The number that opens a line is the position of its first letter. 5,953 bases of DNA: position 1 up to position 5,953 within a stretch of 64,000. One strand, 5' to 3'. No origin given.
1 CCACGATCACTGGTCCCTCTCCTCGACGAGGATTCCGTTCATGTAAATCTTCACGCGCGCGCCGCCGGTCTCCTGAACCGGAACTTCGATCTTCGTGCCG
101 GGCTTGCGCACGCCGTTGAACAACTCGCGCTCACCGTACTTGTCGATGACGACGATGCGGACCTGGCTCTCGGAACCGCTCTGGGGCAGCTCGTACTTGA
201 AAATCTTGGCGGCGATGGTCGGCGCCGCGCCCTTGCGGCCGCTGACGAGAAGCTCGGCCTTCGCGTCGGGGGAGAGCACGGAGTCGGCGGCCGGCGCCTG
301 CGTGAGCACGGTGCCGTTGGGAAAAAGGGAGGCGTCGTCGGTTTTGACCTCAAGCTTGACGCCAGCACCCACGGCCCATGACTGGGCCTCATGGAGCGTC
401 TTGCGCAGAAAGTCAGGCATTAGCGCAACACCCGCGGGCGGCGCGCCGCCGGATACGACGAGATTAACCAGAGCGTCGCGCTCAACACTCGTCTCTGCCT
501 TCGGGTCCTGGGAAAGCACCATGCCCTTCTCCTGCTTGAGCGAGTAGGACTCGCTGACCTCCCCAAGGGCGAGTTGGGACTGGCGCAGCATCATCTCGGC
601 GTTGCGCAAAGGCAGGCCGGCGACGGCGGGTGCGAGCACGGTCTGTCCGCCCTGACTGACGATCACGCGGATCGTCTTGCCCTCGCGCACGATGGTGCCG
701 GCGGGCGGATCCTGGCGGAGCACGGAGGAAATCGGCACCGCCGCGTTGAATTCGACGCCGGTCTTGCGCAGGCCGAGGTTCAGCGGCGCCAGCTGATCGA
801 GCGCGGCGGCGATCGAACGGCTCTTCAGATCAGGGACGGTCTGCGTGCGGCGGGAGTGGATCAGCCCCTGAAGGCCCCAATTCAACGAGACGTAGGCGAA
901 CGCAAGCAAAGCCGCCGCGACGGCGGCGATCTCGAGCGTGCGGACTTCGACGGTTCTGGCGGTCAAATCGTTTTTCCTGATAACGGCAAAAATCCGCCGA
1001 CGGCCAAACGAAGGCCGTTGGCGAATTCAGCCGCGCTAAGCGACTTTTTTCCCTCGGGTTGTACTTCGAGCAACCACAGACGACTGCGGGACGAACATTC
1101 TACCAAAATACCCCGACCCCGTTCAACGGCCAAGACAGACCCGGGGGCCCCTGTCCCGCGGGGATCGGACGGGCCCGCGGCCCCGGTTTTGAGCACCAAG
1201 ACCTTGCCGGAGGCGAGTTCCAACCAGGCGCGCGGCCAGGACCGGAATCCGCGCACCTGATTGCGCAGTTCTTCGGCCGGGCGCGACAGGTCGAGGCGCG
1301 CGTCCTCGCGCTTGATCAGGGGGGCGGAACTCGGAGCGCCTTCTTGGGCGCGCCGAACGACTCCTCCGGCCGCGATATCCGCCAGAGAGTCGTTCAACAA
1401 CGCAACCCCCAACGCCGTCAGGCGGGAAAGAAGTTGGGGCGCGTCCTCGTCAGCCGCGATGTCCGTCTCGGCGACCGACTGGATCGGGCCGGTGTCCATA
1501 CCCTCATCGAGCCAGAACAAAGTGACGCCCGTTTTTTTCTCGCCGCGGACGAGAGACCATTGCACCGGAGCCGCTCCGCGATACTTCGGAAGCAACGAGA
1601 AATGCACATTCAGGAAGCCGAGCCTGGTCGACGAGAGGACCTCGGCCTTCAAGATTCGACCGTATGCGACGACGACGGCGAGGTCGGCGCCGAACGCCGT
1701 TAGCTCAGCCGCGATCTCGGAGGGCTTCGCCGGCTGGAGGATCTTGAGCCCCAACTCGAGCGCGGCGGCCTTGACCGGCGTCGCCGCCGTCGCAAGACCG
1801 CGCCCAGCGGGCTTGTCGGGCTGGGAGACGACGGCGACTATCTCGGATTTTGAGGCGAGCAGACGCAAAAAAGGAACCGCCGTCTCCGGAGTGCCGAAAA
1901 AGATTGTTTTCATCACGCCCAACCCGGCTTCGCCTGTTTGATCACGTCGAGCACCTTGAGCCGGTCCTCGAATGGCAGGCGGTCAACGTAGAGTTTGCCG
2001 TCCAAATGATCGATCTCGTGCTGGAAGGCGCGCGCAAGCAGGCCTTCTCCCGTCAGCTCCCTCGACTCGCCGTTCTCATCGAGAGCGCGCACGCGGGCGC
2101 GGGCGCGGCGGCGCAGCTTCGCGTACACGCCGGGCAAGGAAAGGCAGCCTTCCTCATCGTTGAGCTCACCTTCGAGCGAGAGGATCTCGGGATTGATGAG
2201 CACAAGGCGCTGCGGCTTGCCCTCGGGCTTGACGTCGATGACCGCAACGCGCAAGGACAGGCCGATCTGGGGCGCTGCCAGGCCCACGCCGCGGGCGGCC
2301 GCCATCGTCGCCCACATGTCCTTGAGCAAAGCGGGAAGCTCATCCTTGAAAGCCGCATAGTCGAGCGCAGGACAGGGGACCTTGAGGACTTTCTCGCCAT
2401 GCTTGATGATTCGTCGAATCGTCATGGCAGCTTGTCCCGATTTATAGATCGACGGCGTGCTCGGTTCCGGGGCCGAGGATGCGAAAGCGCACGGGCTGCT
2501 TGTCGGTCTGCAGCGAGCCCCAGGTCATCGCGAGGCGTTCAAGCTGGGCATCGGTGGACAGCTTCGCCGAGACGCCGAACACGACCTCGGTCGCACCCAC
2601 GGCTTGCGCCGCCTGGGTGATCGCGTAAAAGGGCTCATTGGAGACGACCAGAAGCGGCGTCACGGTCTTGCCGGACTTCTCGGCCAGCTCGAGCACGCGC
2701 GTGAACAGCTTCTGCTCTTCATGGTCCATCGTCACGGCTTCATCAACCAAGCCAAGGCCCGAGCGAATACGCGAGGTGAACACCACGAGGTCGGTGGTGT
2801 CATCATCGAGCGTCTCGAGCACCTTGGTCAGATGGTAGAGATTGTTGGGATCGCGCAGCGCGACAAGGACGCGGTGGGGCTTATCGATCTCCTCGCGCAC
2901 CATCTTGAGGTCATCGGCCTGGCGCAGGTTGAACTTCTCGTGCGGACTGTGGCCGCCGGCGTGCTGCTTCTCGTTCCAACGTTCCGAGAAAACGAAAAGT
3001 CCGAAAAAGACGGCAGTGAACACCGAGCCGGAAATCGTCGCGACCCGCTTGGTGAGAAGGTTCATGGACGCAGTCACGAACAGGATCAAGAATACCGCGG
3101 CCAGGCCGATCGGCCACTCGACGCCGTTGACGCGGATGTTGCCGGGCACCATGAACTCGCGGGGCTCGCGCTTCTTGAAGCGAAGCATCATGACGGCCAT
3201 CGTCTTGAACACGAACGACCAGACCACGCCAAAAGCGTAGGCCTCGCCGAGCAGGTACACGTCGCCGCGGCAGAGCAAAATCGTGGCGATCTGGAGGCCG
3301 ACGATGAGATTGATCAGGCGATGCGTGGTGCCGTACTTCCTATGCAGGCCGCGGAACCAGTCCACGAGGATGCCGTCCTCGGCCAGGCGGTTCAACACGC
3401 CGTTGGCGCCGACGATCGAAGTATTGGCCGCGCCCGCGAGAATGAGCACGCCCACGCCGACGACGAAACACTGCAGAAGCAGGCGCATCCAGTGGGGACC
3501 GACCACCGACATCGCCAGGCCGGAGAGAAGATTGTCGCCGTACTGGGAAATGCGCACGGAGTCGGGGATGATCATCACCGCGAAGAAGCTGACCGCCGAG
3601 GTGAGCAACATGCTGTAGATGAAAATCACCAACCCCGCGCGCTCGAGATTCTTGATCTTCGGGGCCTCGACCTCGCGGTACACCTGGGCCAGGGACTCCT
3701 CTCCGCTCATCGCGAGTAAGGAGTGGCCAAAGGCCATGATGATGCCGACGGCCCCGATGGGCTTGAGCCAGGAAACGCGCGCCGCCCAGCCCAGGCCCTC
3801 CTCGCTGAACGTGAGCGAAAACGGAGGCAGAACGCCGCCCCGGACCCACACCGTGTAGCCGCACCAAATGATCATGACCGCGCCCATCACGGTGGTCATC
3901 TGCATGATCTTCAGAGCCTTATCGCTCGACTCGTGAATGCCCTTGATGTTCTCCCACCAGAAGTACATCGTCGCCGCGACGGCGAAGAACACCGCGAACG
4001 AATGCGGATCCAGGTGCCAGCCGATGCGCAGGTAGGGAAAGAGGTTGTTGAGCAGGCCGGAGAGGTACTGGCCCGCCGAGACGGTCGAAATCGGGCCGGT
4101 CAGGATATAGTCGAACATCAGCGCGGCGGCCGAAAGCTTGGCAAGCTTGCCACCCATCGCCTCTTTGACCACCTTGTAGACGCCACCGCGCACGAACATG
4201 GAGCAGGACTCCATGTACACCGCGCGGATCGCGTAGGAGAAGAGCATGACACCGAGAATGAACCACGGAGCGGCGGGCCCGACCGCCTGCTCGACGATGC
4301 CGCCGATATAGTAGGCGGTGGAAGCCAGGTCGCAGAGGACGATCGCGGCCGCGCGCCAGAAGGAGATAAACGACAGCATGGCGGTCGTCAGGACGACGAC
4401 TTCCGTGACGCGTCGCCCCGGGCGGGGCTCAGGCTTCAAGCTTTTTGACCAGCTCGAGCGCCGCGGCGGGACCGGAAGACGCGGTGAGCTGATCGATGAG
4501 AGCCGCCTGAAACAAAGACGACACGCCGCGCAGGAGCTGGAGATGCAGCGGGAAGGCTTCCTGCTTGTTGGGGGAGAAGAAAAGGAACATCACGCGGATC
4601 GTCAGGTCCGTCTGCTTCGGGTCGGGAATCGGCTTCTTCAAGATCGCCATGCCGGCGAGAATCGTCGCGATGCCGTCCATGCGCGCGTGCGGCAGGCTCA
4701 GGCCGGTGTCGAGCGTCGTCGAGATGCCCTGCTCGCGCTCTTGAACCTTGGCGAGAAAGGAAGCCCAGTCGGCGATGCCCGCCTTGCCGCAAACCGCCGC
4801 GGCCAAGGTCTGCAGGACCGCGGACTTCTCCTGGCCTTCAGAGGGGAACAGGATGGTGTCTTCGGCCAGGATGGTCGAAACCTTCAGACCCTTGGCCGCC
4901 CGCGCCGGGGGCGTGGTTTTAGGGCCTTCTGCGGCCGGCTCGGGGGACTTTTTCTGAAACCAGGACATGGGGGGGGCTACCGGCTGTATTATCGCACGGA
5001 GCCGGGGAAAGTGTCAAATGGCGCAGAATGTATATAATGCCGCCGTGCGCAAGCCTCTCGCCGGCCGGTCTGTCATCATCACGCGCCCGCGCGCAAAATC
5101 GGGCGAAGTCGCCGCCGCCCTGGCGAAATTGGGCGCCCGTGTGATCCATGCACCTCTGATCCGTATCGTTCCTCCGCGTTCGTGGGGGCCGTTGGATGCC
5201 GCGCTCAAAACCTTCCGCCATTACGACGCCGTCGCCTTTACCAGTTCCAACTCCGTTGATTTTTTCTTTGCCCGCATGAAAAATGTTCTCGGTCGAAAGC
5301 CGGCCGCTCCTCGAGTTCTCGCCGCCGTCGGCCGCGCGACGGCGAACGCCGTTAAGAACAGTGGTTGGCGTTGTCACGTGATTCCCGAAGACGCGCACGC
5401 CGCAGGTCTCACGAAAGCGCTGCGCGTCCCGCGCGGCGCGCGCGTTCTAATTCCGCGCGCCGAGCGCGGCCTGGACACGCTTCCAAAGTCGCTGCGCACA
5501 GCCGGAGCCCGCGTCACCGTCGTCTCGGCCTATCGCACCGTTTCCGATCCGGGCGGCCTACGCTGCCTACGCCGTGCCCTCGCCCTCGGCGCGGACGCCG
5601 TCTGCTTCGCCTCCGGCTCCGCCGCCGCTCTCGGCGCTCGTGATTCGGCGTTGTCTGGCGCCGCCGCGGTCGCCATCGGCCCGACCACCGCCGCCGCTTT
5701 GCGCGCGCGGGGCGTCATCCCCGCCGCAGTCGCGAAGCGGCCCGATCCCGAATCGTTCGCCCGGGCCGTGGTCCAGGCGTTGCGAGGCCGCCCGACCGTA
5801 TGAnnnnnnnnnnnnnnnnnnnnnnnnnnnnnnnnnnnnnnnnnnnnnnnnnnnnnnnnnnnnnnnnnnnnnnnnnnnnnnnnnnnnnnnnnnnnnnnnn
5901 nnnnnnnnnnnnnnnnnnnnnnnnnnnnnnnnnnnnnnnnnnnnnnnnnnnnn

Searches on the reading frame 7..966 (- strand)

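Call 47: search_protein_families(library=pfam, proteins=[window:7-966:-], max_evalue=0.0001)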
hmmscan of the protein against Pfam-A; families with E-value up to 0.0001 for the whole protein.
window:7-966:- (319 aa): 1 family
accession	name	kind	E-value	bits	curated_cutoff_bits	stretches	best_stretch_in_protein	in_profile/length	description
PF03793.24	PASTA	-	9.4e-33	112.4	23.2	3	43-105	2-64/64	PASTA domain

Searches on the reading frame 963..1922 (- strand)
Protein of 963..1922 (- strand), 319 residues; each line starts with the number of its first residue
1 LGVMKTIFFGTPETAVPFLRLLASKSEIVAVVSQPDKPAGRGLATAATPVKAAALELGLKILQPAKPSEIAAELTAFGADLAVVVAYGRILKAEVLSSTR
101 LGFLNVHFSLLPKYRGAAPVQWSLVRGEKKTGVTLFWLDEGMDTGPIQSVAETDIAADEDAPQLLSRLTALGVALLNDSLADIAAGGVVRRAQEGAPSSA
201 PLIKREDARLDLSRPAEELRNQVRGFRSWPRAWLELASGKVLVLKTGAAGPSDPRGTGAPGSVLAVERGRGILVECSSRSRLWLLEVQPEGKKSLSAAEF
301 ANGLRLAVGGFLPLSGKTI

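Call 47: search_protein_families(library=pfam, proteins=[window:963-1922:-], max_evalue=0.0001)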
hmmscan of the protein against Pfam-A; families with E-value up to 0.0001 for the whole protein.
window:963-1922:- (319 aa): 2 families
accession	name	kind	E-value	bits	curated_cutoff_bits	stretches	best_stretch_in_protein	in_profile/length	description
PF00551.24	Formyl_trans_N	-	4.5e-40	137.8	26.1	1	19-176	18-177/181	Formyl transferase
PF02911.23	Formyl_trans_C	-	4.6e-22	78.5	21.1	1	203-304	2-99/100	Formyl transferase, C-terminal domain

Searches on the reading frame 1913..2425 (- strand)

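Call 47: search_protein_families(library=pfam, proteins=[window:1913-2425:-], max_evalue=0.0001)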
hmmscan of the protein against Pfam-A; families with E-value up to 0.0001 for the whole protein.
window:1913-2425:- (170 aa): 1 family
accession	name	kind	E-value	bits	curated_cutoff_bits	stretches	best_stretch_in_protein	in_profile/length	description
PF01327.26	Pep_deformylase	-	2.3e-46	157.6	22.8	1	3-151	1-151/156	Polypeptide deformylase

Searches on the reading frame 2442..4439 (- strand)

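Call 47: search_protein_families(library=pfam, proteins=[window:2442-4439:-], max_evalue=0.0001)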
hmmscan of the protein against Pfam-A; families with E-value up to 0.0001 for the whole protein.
window:2442-4439:- (665 aa): 1 family
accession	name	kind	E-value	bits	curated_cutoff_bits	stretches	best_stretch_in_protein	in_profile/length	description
PF13520.12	AA_permease_2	-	2.6e-48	165.4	27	1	25-478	1-422/427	Amino acid permease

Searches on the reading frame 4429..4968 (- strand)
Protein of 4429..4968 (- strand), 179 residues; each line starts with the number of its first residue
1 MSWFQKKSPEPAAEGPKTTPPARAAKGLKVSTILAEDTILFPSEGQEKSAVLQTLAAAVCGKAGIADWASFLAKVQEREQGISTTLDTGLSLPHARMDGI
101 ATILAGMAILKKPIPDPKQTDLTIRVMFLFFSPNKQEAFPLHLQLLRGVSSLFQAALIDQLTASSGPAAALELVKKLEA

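Call 47: search_protein_families(library=pfam, proteins=[window:4429-4968:-], max_evalue=0.0001)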
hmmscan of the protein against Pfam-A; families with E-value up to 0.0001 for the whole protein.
window:4429-4968:- (179 aa): 1 family
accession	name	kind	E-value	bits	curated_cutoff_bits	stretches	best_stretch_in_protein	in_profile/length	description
PF00359.27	PTS_EIIA_2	-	6.8e-16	59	27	1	33-176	2-143/144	Phosphoenolpyruvate-dependent sugar phosphotransferase system, EIIA 2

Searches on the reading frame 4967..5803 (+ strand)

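Call 47: search_protein_families(library=pfam, proteins=[window:4967-5803:+], max_evalue=0.0001)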
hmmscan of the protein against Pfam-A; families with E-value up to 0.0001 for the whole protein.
window:4967-5803:+ (278 aa): 1 family
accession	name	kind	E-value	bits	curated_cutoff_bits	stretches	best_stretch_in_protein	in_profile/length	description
PF02602.20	HEM4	-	2.7e-47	161.3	27.5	1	47-264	2-229/231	Uroporphyrinogen-III synthase HemD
